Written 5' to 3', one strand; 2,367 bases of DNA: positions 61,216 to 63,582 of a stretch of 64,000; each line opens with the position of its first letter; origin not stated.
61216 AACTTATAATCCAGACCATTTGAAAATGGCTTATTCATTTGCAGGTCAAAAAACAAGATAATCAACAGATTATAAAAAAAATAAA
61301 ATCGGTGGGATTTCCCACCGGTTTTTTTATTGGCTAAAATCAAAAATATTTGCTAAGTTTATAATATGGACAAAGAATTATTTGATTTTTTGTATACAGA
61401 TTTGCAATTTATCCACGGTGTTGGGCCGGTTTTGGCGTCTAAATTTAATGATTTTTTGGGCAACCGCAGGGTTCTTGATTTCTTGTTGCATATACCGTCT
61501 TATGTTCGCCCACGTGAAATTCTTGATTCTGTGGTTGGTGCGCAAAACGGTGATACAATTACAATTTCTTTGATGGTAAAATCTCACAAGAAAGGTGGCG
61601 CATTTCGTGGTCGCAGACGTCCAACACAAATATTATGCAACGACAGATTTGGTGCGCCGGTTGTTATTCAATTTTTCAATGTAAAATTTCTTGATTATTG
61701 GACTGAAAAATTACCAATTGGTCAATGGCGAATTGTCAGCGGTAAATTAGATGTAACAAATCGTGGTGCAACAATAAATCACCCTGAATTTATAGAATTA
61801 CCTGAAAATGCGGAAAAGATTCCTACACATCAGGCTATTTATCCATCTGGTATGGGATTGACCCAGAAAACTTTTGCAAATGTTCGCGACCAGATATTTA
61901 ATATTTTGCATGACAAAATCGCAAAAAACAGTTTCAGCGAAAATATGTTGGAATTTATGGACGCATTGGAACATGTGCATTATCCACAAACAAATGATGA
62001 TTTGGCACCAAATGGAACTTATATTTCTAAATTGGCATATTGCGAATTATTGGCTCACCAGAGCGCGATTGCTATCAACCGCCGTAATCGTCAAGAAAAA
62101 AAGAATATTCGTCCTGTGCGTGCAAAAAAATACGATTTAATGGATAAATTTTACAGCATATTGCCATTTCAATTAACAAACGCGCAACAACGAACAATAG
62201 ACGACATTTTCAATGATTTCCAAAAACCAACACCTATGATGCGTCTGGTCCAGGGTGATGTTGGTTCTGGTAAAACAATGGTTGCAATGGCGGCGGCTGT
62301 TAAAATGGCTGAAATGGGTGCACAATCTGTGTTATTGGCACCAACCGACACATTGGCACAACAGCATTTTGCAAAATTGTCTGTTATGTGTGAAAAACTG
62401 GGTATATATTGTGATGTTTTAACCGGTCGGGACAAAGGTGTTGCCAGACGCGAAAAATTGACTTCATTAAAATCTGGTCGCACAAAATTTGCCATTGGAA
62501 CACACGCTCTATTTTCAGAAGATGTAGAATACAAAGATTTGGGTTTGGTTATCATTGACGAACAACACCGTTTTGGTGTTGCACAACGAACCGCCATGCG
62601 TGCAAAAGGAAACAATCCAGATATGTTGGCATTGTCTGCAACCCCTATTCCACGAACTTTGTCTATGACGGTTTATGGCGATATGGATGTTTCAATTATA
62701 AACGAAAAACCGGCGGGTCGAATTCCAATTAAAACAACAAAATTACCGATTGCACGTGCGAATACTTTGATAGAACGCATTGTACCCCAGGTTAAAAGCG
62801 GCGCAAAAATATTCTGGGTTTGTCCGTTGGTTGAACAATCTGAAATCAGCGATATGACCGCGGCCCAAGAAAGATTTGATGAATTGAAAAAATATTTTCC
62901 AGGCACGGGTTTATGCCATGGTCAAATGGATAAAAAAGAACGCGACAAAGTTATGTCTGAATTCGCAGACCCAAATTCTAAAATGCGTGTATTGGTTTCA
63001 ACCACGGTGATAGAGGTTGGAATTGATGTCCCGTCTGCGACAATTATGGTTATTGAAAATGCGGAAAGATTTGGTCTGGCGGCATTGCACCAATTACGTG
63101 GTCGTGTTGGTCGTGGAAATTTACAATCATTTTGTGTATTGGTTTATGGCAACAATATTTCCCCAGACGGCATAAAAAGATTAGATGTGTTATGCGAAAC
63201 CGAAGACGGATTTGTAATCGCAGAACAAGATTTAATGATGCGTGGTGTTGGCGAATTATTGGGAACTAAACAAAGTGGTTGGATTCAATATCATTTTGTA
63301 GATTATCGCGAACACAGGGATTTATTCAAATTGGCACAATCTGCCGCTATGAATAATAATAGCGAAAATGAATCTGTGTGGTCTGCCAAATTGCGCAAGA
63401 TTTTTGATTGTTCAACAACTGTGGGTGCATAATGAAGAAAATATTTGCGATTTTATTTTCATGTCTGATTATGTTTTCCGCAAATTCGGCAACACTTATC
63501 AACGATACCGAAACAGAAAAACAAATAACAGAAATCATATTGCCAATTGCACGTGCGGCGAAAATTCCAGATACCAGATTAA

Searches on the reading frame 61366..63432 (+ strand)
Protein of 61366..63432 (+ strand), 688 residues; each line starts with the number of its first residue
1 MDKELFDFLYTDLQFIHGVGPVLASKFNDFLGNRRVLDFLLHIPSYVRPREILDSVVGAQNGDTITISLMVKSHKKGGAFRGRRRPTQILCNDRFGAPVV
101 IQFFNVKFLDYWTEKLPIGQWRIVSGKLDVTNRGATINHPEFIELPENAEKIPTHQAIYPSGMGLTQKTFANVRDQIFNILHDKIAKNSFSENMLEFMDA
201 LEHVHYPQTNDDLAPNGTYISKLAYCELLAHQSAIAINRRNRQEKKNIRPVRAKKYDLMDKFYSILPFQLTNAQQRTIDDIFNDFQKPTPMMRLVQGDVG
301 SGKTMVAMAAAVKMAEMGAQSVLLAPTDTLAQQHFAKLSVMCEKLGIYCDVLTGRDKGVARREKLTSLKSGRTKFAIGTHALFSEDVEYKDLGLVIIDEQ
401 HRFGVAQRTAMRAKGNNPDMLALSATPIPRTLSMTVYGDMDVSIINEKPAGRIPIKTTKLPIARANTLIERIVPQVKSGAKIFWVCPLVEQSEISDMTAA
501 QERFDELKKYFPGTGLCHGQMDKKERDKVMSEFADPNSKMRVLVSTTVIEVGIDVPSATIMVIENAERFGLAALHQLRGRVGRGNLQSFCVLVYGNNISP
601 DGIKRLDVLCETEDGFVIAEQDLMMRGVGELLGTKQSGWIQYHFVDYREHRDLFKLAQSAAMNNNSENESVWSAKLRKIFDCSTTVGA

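Call 47: search_protein_families(library=pfam, proteins=[window:61366-63432:+], max_evalue=0.0001)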
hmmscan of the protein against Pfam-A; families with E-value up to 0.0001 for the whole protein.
window:61366-63432:+ (688 aa): 5 families
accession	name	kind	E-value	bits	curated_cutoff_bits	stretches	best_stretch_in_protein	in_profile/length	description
PF00270.35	DEAD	-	1.2e-22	80.8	26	1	272-432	2-164/167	DEAD/DEAH box helicase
PF00271.37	Helicase_C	-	4.6e-20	72.3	23.5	1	468-584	6-109/110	Helicase conserved C-terminal domain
PF04851.21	ResIII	-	3.7e-10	40.4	22.5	1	269-427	3-162/164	Type III restriction enzyme, res subunit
PF22590.2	Cas3-like_C_2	-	8.5e-06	26.4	27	1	498-584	13-104/106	CRISPR-associated nuclease/helicase Cas3, C-terminal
PF19833.4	RecG_dom3_C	-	8.9e-06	26.1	26.8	1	612-639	1-28/87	ATP-dependent DNA helicase RecG, domain 3, C-terminal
